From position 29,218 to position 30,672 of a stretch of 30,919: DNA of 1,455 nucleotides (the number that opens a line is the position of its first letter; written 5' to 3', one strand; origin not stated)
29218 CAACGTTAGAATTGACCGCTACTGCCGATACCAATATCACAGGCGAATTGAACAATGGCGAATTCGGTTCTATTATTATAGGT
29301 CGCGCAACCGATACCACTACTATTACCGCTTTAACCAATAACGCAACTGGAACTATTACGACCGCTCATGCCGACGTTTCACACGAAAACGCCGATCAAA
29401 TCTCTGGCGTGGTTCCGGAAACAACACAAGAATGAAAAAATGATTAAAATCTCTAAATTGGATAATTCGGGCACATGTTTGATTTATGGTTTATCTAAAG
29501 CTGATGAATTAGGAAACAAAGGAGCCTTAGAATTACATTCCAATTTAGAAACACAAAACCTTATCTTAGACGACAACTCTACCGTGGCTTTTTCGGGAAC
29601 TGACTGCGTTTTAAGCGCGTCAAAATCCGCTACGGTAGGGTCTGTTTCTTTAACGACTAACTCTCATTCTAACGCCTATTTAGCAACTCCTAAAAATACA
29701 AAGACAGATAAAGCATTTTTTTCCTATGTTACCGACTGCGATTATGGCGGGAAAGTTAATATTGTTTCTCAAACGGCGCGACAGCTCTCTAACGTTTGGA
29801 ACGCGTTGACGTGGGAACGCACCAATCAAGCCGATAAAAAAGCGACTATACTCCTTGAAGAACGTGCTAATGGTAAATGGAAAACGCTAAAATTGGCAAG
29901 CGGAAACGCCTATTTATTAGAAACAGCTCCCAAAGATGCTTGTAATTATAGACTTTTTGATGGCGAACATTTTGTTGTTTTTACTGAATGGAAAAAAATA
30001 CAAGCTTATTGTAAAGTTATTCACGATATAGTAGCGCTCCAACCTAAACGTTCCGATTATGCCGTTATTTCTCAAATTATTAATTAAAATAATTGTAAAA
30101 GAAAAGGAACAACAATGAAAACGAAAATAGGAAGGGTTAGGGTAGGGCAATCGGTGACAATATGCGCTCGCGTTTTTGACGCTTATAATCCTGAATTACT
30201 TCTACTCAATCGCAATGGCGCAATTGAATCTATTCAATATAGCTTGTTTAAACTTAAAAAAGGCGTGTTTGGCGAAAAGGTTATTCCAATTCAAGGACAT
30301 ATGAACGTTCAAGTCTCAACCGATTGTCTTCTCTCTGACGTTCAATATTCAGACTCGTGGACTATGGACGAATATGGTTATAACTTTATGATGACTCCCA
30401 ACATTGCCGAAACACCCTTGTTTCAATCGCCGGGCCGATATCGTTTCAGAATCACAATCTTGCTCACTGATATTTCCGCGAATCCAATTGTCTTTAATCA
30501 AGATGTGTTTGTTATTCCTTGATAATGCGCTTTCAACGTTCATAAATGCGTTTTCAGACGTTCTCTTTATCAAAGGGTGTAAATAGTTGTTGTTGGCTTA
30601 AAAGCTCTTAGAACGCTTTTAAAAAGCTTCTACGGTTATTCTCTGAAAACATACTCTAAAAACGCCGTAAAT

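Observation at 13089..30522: Duplicated module of two small paralogues, a terminator and a giant leaderless beta-helix/FN3 protein: candidate undescribed fibre or appendage system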

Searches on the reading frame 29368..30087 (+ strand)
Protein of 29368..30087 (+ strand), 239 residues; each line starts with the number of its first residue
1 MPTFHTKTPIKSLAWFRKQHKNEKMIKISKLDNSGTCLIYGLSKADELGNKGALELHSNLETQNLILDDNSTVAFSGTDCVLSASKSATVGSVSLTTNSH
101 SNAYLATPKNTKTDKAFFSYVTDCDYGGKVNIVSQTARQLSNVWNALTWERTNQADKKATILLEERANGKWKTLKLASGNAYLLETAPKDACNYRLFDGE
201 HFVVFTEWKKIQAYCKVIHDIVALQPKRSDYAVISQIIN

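Call 5: search_protein_families(library=pfam, proteins=[window:29368-30087:+], max_evalue=0.1)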
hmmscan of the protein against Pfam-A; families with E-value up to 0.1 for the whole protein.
window:29368-30087:+ (239 aa): 0 families

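Call 6: search_protein_families(library=phrogs, proteins=[window:29368-30087:+], max_evalue=0.1)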
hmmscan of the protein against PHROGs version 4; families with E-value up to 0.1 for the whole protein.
window:29368-30087:+ (239 aa): 0 families

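Call 20: search_protein_families(library=ncbifam, proteins=[window:29440-30087:+], max_evalue=0.1)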
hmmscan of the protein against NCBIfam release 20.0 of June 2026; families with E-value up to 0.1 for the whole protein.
window:29440-30087:+ (215 aa): 2 families
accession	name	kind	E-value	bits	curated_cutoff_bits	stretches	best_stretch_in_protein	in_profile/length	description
NF047581.1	gp105_phage_fam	subfamily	0.022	14.7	80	1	58-114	47-100/118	phage structural protein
TIGR03995.2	target_X_rSAM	equivalog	0.065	13.6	70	0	35-109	7-81/83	CGCGG family putative rSAM-modified RiPP protein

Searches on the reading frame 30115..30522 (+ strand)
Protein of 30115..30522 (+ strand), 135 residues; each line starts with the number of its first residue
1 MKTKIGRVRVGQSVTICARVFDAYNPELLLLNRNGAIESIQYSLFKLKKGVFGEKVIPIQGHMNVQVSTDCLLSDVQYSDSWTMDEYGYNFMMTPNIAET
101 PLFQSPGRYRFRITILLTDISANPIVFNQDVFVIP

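Call 5: search_protein_families(library=pfam, proteins=[window:30115-30522:+], max_evalue=0.1)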
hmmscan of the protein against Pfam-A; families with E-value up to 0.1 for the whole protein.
window:30115-30522:+ (135 aa): 0 families

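Call 6: search_protein_families(library=phrogs, proteins=[window:30115-30522:+], max_evalue=0.1)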
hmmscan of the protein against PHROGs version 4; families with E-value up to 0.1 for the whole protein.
window:30115-30522:+ (135 aa): 0 families

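Call 20: search_protein_families(library=ncbifam, proteins=[window:30115-30522:+], max_evalue=0.1)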
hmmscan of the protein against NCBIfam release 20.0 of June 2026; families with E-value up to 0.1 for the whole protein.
window:30115-30522:+ (135 aa): 0 families

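Call 21: find_encoding_contigs(protein=window:30115-30522:+, flank=10000, max_places=8)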
Protein window:30115-30522:+ (135 aa): 7 contigs read that carry it; 6 places shown.
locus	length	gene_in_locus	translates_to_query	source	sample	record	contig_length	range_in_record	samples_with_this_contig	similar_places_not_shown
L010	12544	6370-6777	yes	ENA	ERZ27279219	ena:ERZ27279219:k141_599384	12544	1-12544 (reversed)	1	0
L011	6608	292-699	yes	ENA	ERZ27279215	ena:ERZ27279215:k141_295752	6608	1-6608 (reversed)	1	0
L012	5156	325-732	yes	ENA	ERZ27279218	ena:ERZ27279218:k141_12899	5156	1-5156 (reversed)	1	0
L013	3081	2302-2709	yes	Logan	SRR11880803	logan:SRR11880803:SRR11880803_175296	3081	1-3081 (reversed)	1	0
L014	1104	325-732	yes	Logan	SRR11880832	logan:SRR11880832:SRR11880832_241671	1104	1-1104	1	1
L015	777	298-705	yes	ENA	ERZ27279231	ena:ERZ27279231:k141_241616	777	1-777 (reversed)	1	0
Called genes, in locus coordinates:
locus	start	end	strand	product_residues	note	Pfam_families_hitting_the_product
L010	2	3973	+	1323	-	?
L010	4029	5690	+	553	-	-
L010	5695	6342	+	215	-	-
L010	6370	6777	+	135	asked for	-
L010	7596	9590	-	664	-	-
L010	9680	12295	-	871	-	-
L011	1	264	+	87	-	?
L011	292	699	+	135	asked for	-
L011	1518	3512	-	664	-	-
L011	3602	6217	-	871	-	-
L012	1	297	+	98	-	?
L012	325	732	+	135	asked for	-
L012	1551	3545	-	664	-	-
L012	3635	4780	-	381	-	-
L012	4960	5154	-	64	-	?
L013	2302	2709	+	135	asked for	-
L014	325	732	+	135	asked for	-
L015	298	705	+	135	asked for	-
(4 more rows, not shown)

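Call 25: search_protein_families(library=pfam, proteins=[L010:7596-9590:-, L010:9680-12295:-], max_evalue=0.05)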
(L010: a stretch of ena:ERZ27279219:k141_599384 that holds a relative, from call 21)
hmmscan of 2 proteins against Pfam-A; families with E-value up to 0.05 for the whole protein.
L010:7596-9590:- (664 aa): 0 families

L010:9680-12295:- (871 aa): 0 families

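Call 26: search_protein_families(library=phrogs, proteins=[L010:7596-9590:-, L010:9680-12295:-], max_evalue=0.05)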
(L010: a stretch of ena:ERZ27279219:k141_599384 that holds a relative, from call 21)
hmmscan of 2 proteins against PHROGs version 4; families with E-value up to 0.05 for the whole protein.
L010:7596-9590:- (664 aa): 0 families

L010:9680-12295:- (871 aa): 0 families

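Call 57: search_dna_similar(query=L010:9680-12295:-, collection=phages, mode=protein, max_evalue=0.01, max_rows=10)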
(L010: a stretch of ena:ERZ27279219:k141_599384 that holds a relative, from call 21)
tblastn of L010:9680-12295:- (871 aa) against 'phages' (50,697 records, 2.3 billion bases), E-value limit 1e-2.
No match.

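Call 58: search_dna_similar(query=L010:7596-9590:-, collection=phages, mode=protein, max_evalue=0.01, max_rows=10)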
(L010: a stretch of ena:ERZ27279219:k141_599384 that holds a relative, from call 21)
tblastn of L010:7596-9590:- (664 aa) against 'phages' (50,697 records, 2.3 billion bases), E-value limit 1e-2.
No match.

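Call 89: search_solved_structures(query=A7, max_evalue=10)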
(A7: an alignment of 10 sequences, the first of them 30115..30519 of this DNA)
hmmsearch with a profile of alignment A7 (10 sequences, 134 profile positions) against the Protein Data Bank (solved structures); distinct sequences matched with E-value up to 10: 2.
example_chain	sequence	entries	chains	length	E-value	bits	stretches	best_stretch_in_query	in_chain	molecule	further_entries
2zgs_A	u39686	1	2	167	0.75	12.7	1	94-126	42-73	Anti-tumor lectin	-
3imm_A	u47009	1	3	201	1.4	11.8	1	49-91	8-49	Putative secreted glycosylhydrolase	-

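Call 94: find_homologous_proteins(query=A7, max_evalue=0.001)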
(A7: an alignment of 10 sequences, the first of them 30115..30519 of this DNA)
Query A7 (10 sequences) (135 aa, profile of the alignment): 25 proteins with E <= 0.001 among 1073 candidates.
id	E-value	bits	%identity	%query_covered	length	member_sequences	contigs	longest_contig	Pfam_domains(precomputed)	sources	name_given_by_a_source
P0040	3.1e-58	213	44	89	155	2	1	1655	-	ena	-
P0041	1.5e-53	198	99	100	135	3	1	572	-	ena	-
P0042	1.7e-47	178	43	94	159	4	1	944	-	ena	-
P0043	1.6e-41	159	45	95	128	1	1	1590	-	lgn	-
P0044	7.5e-41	157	46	93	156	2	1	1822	-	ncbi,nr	ncbi:MAG: hypothetical protein IJ991_17840, partial [Thermoguttaceae bacterium]|nr:hypothetical prot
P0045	7.0e-36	141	38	93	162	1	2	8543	-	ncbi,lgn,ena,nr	ncbi:MAG: hypothetical protein IKU86_03270 [Thermoguttaceae bacterium]|nr:hypothetical protein [Ther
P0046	4.2e-9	54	32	90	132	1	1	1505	-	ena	-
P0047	5.2e-9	54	30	76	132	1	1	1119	-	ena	-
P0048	4.3e-8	51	30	79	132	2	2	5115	-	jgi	jgi:hypothetical protein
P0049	9.5e-8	50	28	90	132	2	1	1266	-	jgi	jgi:hypothetical protein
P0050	2.5e-7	48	26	67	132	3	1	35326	-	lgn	-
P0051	2.9e-7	48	28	90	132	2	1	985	-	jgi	jgi:hypothetical protein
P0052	1.2e-6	46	28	96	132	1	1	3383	-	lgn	-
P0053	1.9e-6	45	29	71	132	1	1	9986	-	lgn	-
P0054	2.0e-6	45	27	90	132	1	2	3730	-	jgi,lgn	jgi:hypothetical protein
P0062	1.3e-4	39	27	84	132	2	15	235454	-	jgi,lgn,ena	jgi:hypothetical protein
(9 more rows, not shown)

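Call 95: find_encoding_contigs(protein=P0062, flank=10000, max_places=3)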
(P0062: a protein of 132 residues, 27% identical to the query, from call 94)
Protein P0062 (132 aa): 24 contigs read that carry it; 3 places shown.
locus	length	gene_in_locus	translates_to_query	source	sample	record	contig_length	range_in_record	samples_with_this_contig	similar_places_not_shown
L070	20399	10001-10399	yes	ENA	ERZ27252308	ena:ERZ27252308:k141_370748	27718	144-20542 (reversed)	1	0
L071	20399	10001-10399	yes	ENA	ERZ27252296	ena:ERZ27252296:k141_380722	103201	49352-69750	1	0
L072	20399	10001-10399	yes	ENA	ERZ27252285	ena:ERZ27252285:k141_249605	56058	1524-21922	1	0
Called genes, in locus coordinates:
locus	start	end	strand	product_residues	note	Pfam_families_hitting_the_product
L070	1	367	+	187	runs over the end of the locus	-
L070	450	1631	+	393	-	PF00583:Acetyltransf_1, PF13673:Acetyltransf_10 (weak), PF13508:Acetyltransf_7 (weak)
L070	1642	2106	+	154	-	-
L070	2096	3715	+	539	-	PF17289:Terminase_6C (weak)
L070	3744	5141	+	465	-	PF05136:Phage_portal_2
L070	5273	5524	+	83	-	-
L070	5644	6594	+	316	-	-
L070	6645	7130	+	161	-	PF09956:Phage_cement_2 (weak)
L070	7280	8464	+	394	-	PF25209:Phage_capsid_4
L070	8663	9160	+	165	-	-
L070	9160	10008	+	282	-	PF13385:Laminin_G_3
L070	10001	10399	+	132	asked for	-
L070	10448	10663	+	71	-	-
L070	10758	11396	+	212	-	PF05354:Phage_attach (weak)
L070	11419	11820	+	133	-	PF11367:Tail_completion_gp17 (weak)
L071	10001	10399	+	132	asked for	-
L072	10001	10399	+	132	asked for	-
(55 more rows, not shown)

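Call 96: find_encoding_contigs(protein=P0050, flank=10000, max_places=2)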
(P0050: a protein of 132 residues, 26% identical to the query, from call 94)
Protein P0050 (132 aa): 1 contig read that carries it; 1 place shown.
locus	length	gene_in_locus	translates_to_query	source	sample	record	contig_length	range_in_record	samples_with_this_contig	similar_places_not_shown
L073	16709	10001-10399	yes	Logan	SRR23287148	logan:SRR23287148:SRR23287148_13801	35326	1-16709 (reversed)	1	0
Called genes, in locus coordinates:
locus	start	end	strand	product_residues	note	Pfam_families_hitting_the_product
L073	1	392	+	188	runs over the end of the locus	PF02195:ParB_N (faint)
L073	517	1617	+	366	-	-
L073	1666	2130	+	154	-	-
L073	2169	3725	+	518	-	PF17289:Terminase_6C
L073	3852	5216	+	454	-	PF05136:Phage_portal_2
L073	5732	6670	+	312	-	-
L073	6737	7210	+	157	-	PF09956:Phage_cement_2 (faint)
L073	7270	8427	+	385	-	PF25209:Phage_capsid_4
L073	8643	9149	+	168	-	-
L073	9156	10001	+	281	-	PF13385:Laminin_G_3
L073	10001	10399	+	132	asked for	-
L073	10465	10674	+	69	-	-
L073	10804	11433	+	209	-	-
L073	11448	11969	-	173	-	-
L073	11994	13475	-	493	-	PF08323:Glyco_transf_5, PF00534:Glycos_transf_1, PF13692:Glyco_trans_1_4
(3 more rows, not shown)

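Call 99: search_solved_structures(query=A8, max_evalue=10)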
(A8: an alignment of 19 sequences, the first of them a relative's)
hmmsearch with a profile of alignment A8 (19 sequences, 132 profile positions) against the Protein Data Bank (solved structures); distinct sequences matched with E-value up to 10: 1.
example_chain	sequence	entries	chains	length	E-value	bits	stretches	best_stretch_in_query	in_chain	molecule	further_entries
2l4o_A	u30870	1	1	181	0.83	13.3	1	16-68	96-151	Cell wall surface anchor family protein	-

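Call 100: search_dna_similar(query=P0062, collection=phages, mode=protein, max_evalue=0.001, max_rows=15)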
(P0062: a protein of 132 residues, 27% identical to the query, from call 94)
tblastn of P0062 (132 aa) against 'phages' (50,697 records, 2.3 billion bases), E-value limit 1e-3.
No match.

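Call 117: find_encoding_contigs(protein=P0045, flank=10000, max_places=3)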
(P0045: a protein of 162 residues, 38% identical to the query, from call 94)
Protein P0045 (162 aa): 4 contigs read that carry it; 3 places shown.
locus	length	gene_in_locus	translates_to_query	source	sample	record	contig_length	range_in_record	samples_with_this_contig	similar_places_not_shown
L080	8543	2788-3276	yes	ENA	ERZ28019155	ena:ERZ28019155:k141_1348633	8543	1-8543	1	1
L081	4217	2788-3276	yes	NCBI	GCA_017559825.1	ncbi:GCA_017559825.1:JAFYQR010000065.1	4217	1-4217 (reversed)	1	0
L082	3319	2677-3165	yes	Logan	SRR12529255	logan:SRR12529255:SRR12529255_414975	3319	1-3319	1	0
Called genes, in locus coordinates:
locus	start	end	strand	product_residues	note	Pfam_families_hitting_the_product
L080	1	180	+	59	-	?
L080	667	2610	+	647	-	PF13365:Trypsin_2 (weak)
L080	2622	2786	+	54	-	-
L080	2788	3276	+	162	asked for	-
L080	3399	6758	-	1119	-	PF07676:PD40 (weak), PF26549:Tricorn_N, PF26549:Tricorn_N, PF26550:Tricorn_2nd, PF07676:PD40, PF14684:Tricorn_C1, PF14685:PDZ_Tricorn, PF03572:Peptidase_S41, +5 more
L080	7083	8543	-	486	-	?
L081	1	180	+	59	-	?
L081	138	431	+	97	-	-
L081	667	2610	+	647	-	PF13365:Trypsin_2 (weak)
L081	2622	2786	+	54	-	-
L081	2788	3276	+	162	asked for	-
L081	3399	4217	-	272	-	PF03572:Peptidase_S41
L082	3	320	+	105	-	?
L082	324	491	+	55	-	-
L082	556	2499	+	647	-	PF13365:Trypsin_2 (weak)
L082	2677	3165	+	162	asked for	-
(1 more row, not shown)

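Call 124: find_related_loci(query=A7, collection=viral_contigs, flank=10000)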
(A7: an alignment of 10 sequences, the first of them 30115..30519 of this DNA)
Query A7 (135 aa) in viral_contigs; peptide patterns used: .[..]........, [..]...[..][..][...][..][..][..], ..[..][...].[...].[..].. (x = any residue, [..] = any of these).
34 stretches matched a pattern; 3 encode a relative of the query (tblastn E <= 1e-3); 3 distinct loci.
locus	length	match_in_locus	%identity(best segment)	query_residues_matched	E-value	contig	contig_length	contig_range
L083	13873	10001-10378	47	6-133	1e-37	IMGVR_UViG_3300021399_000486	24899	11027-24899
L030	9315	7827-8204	46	6-133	4e-37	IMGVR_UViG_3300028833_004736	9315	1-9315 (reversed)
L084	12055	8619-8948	27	13-127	1e-8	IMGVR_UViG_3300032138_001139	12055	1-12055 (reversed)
